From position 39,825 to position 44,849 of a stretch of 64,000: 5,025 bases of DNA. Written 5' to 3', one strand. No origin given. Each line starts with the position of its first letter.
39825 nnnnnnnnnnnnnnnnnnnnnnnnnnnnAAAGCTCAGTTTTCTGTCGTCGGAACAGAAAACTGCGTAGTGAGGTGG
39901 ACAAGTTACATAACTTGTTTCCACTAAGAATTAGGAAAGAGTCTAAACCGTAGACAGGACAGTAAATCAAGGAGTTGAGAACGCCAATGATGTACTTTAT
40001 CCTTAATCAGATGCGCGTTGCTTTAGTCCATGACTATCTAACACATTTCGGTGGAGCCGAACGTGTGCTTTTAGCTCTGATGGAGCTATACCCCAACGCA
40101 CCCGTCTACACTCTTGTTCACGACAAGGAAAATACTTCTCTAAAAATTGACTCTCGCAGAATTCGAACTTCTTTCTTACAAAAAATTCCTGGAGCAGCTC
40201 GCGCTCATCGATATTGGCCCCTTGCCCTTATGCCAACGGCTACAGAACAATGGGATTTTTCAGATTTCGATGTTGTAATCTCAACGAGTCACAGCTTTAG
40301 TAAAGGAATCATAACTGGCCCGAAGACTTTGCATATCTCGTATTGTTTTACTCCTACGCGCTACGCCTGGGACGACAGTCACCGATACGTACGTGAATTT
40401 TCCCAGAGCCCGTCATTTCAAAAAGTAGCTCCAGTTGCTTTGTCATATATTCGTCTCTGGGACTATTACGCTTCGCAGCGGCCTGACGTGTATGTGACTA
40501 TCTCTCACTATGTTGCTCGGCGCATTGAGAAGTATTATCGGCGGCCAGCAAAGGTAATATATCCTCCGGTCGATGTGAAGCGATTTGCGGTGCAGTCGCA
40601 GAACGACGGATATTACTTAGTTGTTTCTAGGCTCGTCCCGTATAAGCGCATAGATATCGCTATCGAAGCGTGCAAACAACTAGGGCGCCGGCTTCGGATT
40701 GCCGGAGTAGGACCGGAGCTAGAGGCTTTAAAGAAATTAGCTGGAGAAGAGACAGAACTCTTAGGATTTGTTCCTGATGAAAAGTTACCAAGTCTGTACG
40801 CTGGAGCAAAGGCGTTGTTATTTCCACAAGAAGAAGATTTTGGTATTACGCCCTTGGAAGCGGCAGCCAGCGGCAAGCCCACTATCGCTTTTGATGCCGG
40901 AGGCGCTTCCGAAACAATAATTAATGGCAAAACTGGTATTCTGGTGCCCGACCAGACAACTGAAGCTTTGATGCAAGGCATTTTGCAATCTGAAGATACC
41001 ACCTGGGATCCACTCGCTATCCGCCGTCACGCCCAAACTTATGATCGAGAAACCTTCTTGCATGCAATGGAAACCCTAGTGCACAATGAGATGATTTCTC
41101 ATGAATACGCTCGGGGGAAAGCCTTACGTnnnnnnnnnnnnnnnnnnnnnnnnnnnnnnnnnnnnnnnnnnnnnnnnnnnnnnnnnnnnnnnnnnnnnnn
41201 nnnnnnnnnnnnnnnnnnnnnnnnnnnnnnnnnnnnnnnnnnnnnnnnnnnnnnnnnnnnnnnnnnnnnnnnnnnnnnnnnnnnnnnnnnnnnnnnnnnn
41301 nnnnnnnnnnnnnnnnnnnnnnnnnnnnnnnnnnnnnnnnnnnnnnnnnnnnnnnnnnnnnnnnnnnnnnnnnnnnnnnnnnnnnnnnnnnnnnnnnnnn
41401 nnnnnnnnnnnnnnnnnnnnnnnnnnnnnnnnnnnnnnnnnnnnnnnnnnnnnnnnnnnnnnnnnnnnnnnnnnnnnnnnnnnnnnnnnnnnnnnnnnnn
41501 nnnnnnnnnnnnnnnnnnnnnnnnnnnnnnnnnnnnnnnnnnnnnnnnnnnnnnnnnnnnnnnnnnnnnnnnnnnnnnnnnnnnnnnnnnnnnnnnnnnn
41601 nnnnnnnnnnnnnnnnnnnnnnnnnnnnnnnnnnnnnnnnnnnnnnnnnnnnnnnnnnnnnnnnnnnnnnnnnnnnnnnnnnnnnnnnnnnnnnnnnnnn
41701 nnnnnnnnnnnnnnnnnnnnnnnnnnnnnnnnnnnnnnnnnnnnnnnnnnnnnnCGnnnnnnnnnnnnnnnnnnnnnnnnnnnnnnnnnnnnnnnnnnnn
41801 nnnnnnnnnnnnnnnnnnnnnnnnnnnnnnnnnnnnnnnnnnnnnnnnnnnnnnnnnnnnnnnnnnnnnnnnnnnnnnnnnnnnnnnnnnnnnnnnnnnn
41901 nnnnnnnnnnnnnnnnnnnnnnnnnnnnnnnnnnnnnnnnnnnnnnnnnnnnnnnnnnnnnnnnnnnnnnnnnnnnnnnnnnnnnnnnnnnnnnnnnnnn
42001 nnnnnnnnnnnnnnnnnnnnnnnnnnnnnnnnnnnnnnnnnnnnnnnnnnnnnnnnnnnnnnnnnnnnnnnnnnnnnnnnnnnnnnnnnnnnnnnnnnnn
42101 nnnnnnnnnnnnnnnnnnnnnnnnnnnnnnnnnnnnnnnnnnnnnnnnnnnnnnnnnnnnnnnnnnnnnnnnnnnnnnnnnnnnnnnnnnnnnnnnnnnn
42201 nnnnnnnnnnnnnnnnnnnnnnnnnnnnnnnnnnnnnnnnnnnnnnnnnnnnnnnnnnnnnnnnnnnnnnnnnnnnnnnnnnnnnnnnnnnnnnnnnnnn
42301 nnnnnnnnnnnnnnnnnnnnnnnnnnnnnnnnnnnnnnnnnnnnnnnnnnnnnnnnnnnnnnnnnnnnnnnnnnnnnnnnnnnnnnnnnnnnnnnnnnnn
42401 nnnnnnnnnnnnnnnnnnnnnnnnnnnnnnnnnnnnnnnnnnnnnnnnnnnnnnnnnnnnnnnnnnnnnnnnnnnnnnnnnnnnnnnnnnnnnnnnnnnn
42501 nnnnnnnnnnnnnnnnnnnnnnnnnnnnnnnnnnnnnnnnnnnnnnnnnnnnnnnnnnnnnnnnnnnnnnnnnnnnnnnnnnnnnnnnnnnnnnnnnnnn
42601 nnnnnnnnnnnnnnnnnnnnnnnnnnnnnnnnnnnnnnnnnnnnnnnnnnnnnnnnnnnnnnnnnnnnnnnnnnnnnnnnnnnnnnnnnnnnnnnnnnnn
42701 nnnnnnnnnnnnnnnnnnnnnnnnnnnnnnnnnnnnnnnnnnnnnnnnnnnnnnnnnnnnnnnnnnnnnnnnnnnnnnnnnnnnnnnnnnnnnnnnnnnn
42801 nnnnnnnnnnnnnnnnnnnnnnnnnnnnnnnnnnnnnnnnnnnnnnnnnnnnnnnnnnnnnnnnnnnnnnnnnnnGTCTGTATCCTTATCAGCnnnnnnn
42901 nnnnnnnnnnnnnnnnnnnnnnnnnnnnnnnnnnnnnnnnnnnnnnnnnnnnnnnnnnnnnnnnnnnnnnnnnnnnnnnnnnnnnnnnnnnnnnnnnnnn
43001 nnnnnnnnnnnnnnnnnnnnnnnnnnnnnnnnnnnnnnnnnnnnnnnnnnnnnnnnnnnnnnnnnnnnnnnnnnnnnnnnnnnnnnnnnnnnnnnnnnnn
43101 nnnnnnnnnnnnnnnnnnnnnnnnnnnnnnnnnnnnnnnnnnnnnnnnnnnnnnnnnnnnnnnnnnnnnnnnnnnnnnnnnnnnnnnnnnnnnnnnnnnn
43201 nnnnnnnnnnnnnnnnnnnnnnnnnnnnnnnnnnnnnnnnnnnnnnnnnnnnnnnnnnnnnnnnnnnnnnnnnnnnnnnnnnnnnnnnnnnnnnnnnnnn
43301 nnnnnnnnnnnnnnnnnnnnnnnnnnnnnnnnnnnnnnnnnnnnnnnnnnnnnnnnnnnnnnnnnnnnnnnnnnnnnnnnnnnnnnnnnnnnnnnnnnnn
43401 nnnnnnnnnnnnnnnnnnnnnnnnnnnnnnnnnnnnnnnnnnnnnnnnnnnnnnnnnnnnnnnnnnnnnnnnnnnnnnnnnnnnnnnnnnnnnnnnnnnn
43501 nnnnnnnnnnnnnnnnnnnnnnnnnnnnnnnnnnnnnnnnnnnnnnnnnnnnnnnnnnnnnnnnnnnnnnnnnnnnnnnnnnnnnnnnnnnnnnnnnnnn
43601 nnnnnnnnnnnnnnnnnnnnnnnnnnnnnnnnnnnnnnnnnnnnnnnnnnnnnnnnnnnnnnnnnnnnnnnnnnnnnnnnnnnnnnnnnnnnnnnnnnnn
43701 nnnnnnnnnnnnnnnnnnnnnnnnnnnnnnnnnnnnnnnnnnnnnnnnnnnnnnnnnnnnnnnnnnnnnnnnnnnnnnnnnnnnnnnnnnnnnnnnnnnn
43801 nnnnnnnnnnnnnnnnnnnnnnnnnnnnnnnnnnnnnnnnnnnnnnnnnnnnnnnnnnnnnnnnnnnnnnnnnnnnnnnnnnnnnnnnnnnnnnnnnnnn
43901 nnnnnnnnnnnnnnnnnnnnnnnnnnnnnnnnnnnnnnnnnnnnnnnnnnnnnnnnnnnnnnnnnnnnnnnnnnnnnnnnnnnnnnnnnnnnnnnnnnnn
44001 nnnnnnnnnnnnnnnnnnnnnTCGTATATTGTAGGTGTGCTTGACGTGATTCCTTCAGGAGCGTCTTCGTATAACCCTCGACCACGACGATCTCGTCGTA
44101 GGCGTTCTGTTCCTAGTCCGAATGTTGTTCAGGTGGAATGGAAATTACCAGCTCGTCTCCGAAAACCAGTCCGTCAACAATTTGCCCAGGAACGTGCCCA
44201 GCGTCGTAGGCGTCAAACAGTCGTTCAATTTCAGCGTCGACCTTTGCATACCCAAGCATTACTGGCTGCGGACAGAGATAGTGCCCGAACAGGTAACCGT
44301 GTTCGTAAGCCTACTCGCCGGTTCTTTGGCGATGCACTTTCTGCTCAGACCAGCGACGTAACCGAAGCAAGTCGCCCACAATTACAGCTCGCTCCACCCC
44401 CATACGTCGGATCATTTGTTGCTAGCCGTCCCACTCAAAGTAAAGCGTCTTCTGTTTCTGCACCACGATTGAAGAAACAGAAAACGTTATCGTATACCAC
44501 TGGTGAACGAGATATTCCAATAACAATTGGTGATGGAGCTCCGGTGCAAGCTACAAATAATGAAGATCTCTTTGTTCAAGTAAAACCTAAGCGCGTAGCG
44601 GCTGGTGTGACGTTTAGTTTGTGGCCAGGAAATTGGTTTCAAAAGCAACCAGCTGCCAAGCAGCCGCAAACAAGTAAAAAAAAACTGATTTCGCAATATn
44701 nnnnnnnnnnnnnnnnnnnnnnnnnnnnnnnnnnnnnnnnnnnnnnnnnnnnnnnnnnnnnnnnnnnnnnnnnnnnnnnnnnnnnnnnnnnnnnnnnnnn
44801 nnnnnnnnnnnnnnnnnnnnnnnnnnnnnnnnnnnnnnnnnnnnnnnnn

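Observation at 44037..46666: A9 homopolymer (A_AAA_AAA slippery heptamer) separates an Arg-rich ORF from the DUF4012 ORF; the -1 frame restores a TM helix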

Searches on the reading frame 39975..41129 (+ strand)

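Call 29: search_protein_families(library=pfam, proteins=[window:39975-41129:+], max_evalue=0.01)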
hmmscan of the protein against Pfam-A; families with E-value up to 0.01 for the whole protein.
window:39975-41129:+ (385 aa): 4 families
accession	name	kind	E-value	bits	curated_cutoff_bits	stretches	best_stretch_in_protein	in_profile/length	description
PF00534.26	Glycos_transf_1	-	2.8e-28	99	26.4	1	209-339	13-155/172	Glycosyl transferases group 1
PF13692.12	Glyco_trans_1_4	-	4.9e-24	85.7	27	1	215-338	5-138/142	Glycosyl transferases group 1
PF13439.12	Glyco_transf_4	-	4.4e-08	33.8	28.5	1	26-203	2-170/170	Glycosyltransferase Family 4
PF20706.3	GT4-conflict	-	0.00017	21.2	26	1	208-328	194-329/385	Family 4 Glycosyltransferase in conflict systems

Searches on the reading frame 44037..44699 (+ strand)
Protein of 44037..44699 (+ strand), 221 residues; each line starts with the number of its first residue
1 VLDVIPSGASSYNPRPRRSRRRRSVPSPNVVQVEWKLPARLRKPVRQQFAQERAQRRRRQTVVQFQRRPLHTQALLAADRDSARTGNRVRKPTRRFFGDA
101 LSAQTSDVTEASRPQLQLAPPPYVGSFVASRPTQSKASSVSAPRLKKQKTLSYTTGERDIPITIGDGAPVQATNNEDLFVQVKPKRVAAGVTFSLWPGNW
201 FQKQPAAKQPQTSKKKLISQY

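Call 29: search_protein_families(library=pfam, proteins=[window:44037-44699:+], max_evalue=0.01)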
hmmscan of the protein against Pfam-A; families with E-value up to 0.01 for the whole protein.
window:44037-44699:+ (221 aa): 0 families

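Call 33: find_homologous_proteins(query=window:44037-44699:+, max_evalue=0.001)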
Query window:44037-44699:+ (221 aa): 5 proteins with E <= 0.001 among 982 candidates.
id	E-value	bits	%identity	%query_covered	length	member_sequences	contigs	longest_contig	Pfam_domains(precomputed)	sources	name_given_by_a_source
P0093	1.2e-136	471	100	100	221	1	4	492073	-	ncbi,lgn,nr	ncbi:MAG: hypothetical protein HYR90_02770 [Candidatus Andersenbacteria bacterium]|nr:hypothetical p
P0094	1.1e-71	259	61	99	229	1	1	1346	-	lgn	-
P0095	2.6e-42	163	47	91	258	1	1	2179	-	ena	-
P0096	1.3e-36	144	39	99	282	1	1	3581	-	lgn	-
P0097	3.1e-7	48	31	80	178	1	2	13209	-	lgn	-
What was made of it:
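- Tried and rejected: It found only 5 hits (call 33).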

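Call 36: find_encoding_contigs(protein=P0095, flank=2500, max_places=2)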
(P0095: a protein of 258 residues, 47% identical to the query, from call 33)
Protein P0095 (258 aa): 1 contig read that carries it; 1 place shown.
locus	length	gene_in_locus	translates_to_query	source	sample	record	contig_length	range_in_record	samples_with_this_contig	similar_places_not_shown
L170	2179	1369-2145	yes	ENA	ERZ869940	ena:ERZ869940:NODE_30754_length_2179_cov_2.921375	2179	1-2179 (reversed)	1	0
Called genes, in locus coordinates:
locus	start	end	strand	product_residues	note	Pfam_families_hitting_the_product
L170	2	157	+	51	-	?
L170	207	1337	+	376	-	PF13439:Glyco_transf_4, PF13579:Glyco_trans_4_4 (weak), PF20706:GT4-conflict, PF00534:Glycos_transf_1, PF13692:Glyco_trans_1_4, PF13524:Glyco_trans_1_2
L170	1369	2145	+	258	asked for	-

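Call 85: predict_structure(alignment_id=A3)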
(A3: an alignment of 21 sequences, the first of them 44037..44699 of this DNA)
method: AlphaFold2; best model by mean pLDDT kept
length: 221 residues; sequences in the alignment: 21
mean_pLDDT: 56.5   pTM: 0.19
mean pLDDT of the five models: 56.5, 54.4, 52.6, 52.4, 50.3
residues with pLDDT >= 90: 0; 70-90: 18; 50-70: 150; < 50: 53
segments of 3 or more residues with pLDDT < 50: 1-3, 129-131, 135-141, 144-149, 191-193, 201-203, 206-209, 211-214, 217-221
pLDDT, mean of each block of 10 residues (from residue 1): 51 55 57 62 71 80 66 62 59 60 53 63 53 49 48 52 53 53 53 49 49 48 42
secondary structure, 60 per line:
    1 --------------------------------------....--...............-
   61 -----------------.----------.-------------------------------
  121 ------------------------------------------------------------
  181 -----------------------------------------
elements in order: H39-42 H45-59
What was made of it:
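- Tried and rejected: ORF1 is predicted disordered (call 85).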

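Call 91: search_protein_representatives(alignment_id=A4)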
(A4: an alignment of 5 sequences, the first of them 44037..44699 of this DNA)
Query: 5 sequences, 230 profile positions. Proteins with E-value up to 0.001 (for the whole library): 53; up to 1e-10: 48; up to 1e-30: 14. The best 53 are listed.
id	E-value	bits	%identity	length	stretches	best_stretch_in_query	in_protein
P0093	4.3e-98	344.3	-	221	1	1-229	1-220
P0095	2.1e-96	338.7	-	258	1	1-226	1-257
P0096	1.9e-90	319.2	-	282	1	1-227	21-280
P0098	2.1e-70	253.6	-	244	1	1-226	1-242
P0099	1.9e-69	250.5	-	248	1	1-227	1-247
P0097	4.8e-54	200.1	-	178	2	119-213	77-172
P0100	4.9e-43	164.1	-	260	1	18-219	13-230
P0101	2.3e-41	158.6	-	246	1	29-218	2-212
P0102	9.9e-40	153.3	-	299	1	9-215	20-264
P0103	6.7e-39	150.6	-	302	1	1-213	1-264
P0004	2.4e-37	145.5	-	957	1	1-226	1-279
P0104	4.8e-37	144.5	-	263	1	25-223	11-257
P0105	7.6e-36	140.6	-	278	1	1-215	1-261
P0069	3.4e-31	125.4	-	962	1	1-197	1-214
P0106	1.2e-28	117.0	-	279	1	1-226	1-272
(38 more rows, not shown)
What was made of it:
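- Tried and rejected: The HMM census was needed (call 91).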
